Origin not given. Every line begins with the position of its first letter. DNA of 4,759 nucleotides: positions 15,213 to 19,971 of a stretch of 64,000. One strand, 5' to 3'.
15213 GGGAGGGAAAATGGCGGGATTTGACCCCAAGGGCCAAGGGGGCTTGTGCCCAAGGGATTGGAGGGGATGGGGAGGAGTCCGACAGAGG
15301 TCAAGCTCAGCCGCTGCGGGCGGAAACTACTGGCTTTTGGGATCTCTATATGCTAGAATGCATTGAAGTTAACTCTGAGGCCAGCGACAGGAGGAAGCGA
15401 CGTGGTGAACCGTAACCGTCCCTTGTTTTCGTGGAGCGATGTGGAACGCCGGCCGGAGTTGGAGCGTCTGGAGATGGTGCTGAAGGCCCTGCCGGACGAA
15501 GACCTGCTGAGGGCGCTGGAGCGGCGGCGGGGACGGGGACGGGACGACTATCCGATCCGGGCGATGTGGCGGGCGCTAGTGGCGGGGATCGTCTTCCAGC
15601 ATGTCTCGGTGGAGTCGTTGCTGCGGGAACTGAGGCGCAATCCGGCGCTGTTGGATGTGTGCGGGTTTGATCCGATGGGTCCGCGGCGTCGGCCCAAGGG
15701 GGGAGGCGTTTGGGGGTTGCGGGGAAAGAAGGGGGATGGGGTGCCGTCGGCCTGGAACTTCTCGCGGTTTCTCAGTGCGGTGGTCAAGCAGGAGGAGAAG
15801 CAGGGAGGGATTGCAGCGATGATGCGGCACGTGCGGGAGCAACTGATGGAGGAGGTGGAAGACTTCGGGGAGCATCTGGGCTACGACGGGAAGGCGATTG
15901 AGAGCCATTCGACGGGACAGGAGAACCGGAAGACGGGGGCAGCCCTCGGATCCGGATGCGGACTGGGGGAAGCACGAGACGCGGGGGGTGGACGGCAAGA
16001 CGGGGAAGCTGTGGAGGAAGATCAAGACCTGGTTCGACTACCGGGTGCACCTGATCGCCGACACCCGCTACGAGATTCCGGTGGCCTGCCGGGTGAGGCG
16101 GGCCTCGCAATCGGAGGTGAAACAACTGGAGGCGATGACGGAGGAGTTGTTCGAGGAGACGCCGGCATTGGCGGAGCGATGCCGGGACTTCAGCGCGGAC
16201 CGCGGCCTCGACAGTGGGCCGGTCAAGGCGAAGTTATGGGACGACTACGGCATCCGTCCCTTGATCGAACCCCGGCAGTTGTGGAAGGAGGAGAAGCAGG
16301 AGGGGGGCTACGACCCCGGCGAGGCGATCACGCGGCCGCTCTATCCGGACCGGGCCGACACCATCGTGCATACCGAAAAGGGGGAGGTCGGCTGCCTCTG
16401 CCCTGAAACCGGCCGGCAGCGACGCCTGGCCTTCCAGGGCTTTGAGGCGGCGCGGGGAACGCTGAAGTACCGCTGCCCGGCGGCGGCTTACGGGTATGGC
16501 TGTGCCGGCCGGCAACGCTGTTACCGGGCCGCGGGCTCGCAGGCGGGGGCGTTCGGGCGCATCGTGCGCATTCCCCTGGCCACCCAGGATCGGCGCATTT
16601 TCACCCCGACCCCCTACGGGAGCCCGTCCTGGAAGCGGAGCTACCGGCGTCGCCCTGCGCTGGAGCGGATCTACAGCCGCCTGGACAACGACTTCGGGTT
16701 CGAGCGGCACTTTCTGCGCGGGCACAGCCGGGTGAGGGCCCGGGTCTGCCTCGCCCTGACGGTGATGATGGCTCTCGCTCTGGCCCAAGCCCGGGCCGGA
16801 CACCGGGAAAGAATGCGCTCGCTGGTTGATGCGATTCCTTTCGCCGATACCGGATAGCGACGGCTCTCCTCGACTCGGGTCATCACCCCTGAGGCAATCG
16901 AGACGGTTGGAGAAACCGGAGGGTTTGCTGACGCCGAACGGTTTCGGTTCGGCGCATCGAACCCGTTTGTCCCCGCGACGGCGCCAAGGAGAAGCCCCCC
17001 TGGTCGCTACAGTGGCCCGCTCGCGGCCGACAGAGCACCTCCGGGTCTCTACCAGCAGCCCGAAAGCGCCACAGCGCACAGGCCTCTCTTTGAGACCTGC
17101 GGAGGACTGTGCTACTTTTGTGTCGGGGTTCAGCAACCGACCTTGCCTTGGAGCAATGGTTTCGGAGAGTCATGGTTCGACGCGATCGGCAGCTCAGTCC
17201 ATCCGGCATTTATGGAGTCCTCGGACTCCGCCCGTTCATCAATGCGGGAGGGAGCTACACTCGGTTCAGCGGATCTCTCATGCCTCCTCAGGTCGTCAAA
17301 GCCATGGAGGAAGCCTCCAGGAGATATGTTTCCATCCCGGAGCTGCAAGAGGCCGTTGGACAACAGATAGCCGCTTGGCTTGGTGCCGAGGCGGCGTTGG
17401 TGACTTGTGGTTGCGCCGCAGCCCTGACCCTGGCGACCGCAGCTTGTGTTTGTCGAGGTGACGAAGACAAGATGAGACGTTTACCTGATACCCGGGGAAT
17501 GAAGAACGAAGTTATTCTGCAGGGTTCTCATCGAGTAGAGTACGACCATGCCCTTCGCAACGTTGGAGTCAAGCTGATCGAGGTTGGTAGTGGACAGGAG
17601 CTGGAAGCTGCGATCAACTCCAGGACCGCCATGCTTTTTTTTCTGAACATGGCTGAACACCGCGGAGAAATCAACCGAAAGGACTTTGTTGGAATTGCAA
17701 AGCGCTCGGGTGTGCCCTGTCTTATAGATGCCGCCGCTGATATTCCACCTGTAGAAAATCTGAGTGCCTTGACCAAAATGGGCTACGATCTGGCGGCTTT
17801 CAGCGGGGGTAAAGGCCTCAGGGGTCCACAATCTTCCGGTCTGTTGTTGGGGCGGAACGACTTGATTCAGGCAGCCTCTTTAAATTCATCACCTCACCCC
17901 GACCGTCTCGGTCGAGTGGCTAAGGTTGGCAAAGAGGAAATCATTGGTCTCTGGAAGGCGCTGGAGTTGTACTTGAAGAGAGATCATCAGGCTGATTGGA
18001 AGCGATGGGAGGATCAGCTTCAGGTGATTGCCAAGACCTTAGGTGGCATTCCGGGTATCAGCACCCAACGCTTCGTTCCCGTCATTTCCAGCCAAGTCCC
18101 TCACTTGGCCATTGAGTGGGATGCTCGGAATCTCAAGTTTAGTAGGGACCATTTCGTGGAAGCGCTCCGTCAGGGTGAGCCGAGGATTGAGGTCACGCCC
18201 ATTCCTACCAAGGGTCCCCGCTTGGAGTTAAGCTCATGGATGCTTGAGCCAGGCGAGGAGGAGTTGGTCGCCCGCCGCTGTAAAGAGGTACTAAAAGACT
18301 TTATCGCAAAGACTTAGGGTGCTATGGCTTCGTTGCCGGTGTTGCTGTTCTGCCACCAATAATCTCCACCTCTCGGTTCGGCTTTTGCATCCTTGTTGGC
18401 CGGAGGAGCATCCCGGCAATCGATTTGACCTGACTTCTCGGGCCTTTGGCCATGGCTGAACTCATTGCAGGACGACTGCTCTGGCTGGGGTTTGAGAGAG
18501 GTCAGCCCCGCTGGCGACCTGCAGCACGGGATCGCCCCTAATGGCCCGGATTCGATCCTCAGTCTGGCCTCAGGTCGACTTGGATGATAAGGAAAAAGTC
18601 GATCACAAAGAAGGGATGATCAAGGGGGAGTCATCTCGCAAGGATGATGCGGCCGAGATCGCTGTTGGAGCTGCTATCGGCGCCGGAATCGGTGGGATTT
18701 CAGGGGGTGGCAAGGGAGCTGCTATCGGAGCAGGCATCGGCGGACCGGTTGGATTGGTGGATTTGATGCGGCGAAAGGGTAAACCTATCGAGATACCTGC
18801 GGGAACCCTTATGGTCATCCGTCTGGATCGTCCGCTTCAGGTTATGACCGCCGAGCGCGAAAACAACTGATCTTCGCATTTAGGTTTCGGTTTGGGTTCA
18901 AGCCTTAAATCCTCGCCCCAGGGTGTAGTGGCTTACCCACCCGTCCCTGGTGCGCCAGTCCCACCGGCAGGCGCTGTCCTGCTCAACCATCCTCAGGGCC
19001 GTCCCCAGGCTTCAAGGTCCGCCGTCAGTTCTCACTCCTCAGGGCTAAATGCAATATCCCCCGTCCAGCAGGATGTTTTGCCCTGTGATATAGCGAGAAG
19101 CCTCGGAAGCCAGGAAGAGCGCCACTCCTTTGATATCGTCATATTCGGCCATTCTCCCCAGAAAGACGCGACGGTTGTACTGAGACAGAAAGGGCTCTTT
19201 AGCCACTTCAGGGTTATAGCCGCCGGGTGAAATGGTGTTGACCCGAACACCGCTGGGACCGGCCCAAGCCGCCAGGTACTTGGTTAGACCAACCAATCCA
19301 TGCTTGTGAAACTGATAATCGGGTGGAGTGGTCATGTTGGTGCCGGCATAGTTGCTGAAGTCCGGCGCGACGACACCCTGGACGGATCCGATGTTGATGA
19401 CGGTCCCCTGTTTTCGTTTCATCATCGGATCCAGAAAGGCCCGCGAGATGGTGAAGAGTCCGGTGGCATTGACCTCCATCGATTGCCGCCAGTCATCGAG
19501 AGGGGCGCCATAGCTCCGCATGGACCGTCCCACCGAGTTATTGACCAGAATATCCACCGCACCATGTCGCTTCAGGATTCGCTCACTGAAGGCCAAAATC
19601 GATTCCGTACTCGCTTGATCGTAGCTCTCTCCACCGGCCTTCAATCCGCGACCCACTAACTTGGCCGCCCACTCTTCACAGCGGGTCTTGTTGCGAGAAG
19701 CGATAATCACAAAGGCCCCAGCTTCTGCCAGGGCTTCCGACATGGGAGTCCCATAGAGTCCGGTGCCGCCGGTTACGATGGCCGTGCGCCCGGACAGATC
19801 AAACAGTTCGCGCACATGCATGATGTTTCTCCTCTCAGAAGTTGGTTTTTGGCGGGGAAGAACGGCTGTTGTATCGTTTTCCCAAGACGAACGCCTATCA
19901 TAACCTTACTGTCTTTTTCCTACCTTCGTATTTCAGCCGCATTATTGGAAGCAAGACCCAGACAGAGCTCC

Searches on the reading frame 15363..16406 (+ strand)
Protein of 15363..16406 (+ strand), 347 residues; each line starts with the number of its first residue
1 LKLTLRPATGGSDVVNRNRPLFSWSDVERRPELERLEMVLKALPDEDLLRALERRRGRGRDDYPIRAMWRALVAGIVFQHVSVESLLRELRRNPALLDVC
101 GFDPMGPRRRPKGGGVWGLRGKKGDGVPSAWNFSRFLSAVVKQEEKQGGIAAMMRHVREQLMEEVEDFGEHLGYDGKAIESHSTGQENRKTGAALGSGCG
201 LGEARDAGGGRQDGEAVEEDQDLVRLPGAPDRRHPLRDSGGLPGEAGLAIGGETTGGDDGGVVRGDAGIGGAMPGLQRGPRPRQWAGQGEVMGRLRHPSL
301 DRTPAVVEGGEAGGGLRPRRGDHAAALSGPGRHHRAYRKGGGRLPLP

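Call 10: search_protein_families(library=pfam, proteins=[window:15363-16406:+])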
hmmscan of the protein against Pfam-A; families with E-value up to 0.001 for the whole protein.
window:15363-16406:+ (347 aa): 1 family
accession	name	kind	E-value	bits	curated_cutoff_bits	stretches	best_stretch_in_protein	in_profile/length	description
PF05598.16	DUF772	-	2.1e-08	34.5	23.1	1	59-104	1-46/74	Transposase domain (DUF772)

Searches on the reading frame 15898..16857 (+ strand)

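Call 10: search_protein_families(library=pfam, proteins=[window:15898-16857:+])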
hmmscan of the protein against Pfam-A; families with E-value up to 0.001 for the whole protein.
window:15898-16857:+ (319 aa): 2 families
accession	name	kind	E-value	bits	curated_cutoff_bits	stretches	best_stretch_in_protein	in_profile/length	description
PF01609.27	DDE_Tnp_1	-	2e-09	38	23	1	34-290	22-198/200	Transposase DDE domain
PF13751.12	DDE_Tnp_1_6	-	1.5e-05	25.7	25.1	1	201-289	35-118/125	Transposase DDE domain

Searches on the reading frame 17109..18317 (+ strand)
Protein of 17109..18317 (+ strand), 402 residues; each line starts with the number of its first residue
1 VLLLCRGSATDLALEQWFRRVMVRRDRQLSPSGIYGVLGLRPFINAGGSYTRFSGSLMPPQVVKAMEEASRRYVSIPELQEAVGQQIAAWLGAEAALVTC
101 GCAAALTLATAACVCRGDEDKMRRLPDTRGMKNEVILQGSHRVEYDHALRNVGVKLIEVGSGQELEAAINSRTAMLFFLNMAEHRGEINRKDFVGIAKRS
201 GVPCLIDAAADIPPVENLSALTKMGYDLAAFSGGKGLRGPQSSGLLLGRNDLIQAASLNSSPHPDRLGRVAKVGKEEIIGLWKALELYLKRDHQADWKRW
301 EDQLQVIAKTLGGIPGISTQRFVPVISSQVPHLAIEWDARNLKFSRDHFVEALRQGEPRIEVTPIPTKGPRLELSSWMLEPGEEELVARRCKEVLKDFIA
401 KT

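Call 10: search_protein_families(library=pfam, proteins=[window:17109-18317:+])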
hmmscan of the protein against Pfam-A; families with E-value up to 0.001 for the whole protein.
window:17109-18317:+ (402 aa): 2 families
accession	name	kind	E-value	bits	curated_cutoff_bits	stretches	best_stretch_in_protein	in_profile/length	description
PF03841.19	SelA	-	8.2e-11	42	22.8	1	81-294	50-265/367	L-seryl-tRNA selenium transferase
PF00266.25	Aminotran_5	-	2.5e-08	33.7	21.5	1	163-256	130-221/371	Aminotransferase class-V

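Call 13: find_encoding_contigs(protein=window:17109-18317:+, flank=10000, max_places=10)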
Protein window:17109-18317:+ (402 aa): no gene with exactly this product is on record in the collection.

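Call 15: find_related_loci(query=window:17109-18317:+, collection=genome_contigs, flank=10000)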
Query window:17109-18317:+ (402 aa) in genome_contigs; peptide patterns used: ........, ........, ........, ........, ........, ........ (x = any residue, [..] = any of these).
135 stretches matched a pattern; 39 encode a relative of the query (tblastn E <= 1e-3); 39 distinct loci.
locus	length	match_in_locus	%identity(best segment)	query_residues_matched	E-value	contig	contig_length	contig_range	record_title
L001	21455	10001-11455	88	1-402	0e+0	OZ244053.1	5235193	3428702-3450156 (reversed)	MAG: Terriglobia bacterium isolate c15e5db1-7159-4592-9896-25da90492a0a genome assembly, chromosome: 1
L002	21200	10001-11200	78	1-400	0e+0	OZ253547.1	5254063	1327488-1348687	MAG: Candidatus Versatilivorator sp. isolate 027cd1c3-4ec4-432d-9d93-376aaa34f9fd genome assembly, chromosome: 1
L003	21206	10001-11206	77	1-402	0e+0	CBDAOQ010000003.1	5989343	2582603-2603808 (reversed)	MAG: Candidatus Versatilivorator sp. isolate 6a61018a-c988-4e23-9d40-021d3d713c5d genome assembly, contig: contig_3, who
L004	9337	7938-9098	76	16-402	0e+0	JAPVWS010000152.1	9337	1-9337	MAG: Candidatus Versatilivorator vitaminiformans isolate m_rhlh7 Seq152, whole genome shotgun sequence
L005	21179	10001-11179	78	1-393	0e+0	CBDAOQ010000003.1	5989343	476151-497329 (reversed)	MAG: Candidatus Versatilivorator sp. isolate 6a61018a-c988-4e23-9d40-021d3d713c5d genome assembly, contig: contig_3, who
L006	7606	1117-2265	76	27-402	0e+0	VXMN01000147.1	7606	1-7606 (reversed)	MAG: Acidobacteria bacterium isolate SB0661_bin_38 NODE_5531_length_7606_cov_15.536353, whole genome shotgun sequence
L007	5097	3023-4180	74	16-401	0e+0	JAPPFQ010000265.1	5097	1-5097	MAG: Acidobacteriota bacterium isolate RHO1_bin_34 NODE_16782_length_5097_cov_4.244744, whole genome shotgun sequence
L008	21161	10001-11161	74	16-402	0e+0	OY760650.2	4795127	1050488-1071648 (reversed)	MAG: Terriglobia bacterium isolate 5d79d33f-5ea2-468b-941e-0445094ce055 genome assembly, chromosome: 1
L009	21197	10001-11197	73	1-399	0e+0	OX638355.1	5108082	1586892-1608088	MAG: Terriglobia bacterium isolate 290eebee-5386-4bec-b87c-7b5c19ab3581 genome assembly, chromosome: 1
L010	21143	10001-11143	75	19-399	0e+0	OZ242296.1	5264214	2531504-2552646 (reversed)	MAG: Candidatus Versatilivorator sp. isolate 70151110-fafd-468e-a177-3adff467d788 genome assembly, chromosome: 1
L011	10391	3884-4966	55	34-396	1e-130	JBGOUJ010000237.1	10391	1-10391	MAG: Terriglobia bacterium isolate OBJ_0618_7090110_141 k141_1162812_length_10391_cov_19.8376, whole genome shotgun sequ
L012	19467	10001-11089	55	31-395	1e-127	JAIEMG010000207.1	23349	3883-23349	MAG: Gemmataceae bacterium isolate co.spades.CONCOCT.2.5kb_030 c_000000000140, whole genome shotgun sequence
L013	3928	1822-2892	52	38-396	5e-128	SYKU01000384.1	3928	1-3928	MAG: Acidobacteria bacterium isolate F1-80-MAGs046 F1-80__c567647, whole genome shotgun sequence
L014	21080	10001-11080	55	34-395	9e-125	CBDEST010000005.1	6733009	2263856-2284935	MAG: Bryobacterales bacterium isolate 43e8cf1b-7c08-4a57-bc5e-d388cc7a59f2 genome assembly, contig: contig_5, whole geno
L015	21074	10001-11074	49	38-396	2e-114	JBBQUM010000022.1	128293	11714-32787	MAG: Bryobacterales bacterium isolate Co_metawrap_1921 Cmw_1921_k141_27233166_length_128293_cov_13.9992, whole genome sh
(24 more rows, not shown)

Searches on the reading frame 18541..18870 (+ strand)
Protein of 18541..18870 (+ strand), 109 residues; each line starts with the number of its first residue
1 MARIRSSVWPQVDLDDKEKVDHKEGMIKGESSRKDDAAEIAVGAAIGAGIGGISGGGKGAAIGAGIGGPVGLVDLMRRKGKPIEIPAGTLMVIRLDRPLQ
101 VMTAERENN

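Call 10: search_protein_families(library=pfam, proteins=[window:18541-18870:+])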
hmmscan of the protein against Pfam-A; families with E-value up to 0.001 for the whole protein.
window:18541-18870:+ (109 aa): 1 family
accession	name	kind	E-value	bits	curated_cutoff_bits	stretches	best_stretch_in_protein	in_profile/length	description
PF13441.11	Gly-zipper_YMGG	-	5.8e-06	26.4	28.9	1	37-72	4-40/45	YMGG-like Gly-zipper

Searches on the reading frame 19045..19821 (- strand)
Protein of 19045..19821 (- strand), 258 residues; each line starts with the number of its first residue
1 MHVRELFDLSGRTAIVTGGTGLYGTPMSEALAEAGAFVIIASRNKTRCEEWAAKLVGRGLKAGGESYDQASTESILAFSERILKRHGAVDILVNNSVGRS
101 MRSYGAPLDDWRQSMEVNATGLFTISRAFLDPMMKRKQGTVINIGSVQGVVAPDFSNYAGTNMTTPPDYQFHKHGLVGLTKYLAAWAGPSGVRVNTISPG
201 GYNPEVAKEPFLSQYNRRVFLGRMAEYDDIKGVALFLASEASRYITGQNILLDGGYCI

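Call 10: search_protein_families(library=pfam, proteins=[window:19045-19821:-])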
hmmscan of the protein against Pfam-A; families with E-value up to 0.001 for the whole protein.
window:19045-19821:- (258 aa): 3 families
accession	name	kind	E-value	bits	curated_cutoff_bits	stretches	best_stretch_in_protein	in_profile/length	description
PF13561.12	adh_short_C2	-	7.8e-41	140.6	27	1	26-256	11-235/236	Enoyl-(Acyl carrier protein) reductase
PF00106.31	adh_short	-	3.5e-35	121.7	26.6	1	13-209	2-189/195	short chain dehydrogenase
PF08659.16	KR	-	4.4e-05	23.9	22.6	1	13-163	2-154/180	KR domain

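Call 25: find_encoding_contigs(protein=window:19045-19821:-, flank=10000, max_places=10)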
Protein window:19045-19821:- (258 aa): 5 contigs read that carry it; 5 places shown.
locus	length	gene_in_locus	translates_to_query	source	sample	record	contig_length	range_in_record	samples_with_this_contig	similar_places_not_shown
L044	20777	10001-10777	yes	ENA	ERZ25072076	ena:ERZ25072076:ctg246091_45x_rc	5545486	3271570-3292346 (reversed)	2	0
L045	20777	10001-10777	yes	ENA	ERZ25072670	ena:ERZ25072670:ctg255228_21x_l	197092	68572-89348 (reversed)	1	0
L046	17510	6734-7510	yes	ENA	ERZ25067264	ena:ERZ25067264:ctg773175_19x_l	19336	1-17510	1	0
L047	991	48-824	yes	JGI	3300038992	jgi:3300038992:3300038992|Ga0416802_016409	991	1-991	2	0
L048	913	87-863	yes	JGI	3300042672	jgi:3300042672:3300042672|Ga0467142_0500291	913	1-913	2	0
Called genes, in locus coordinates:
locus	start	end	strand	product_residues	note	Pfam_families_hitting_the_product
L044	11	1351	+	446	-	PF07394:DUF1501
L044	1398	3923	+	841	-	PF02368:Big_2 (faint), PF07583:PSCyt2, PF07587:PSD1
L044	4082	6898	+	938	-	PF04151:PPC (weak)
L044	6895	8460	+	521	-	PF07635:PSCyt1, PF24105:Beta-prop_CAF1B_HIR1, PF23414:Beta-prop_EML_2, PF24782:WD40_MABP1-WDR62_2nd, PF24817:WD40_WDHD1_1st, PF24807:WD40_CDC20-Fz, PF24814:WD40_Prp19, PF25173:Beta-prop_WDR3_1st, +35 more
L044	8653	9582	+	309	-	PF03547:Mem_trans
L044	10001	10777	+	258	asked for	PF00106:adh_short, PF13561:adh_short_C2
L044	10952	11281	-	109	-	-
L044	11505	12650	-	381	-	PF00266:Aminotran_5, PF03841:SelA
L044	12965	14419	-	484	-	PF05598:DUF772 (faint), PF01609:DDE_Tnp_1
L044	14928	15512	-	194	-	PF04972:BON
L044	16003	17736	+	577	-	PF01011:PQQ (faint), PF13360:PQQ_2, PF13202:EF-hand_5 (faint), PF13360:PQQ_2, PF00036:EF-hand_1 (faint)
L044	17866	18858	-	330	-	PF01435:Peptidase_M48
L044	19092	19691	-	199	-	-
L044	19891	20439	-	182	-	PF13801:Metal_resist (weak), PF07813:LTXXQ (weak)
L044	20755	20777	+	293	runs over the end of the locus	PF00072:Response_reg, PF00486:Trans_reg_C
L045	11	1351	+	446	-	PF07394:DUF1501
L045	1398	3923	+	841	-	PF02368:Big_2 (faint), PF07583:PSCyt2, PF07587:PSD1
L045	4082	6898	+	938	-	PF04151:PPC (weak)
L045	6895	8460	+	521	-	PF07635:PSCyt1, PF24105:Beta-prop_CAF1B_HIR1, PF23414:Beta-prop_EML_2, PF24782:WD40_MABP1-WDR62_2nd, PF25173:Beta-prop_WDR3_1st, PF24807:WD40_CDC20-Fz, PF24814:WD40_Prp19, PF23381:Beta-prop_IFT122_1st, +35 more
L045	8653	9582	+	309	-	PF03547:Mem_trans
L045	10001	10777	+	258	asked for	PF00106:adh_short, PF13561:adh_short_C2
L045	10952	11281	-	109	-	-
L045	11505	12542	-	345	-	PF00266:Aminotran_5, PF03841:SelA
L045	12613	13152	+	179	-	-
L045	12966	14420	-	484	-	PF05598:DUF772 (weak), PF01609:DDE_Tnp_1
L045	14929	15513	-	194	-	PF04972:BON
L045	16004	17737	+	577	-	PF01011:PQQ (faint), PF13360:PQQ_2, PF13202:EF-hand_5 (faint), PF13360:PQQ_2, PF00036:EF-hand_1 (faint)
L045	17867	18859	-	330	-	PF01435:Peptidase_M48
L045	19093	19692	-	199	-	-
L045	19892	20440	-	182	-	PF13801:Metal_resist (weak), PF07813:LTXXQ (weak)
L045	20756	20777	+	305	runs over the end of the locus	PF00072:Response_reg, PF00486:Trans_reg_C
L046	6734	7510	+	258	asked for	PF00106:adh_short, PF13561:adh_short_C2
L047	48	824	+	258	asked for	PF00106:adh_short, PF13561:adh_short_C2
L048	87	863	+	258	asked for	PF00106:adh_short, PF13561:adh_short_C2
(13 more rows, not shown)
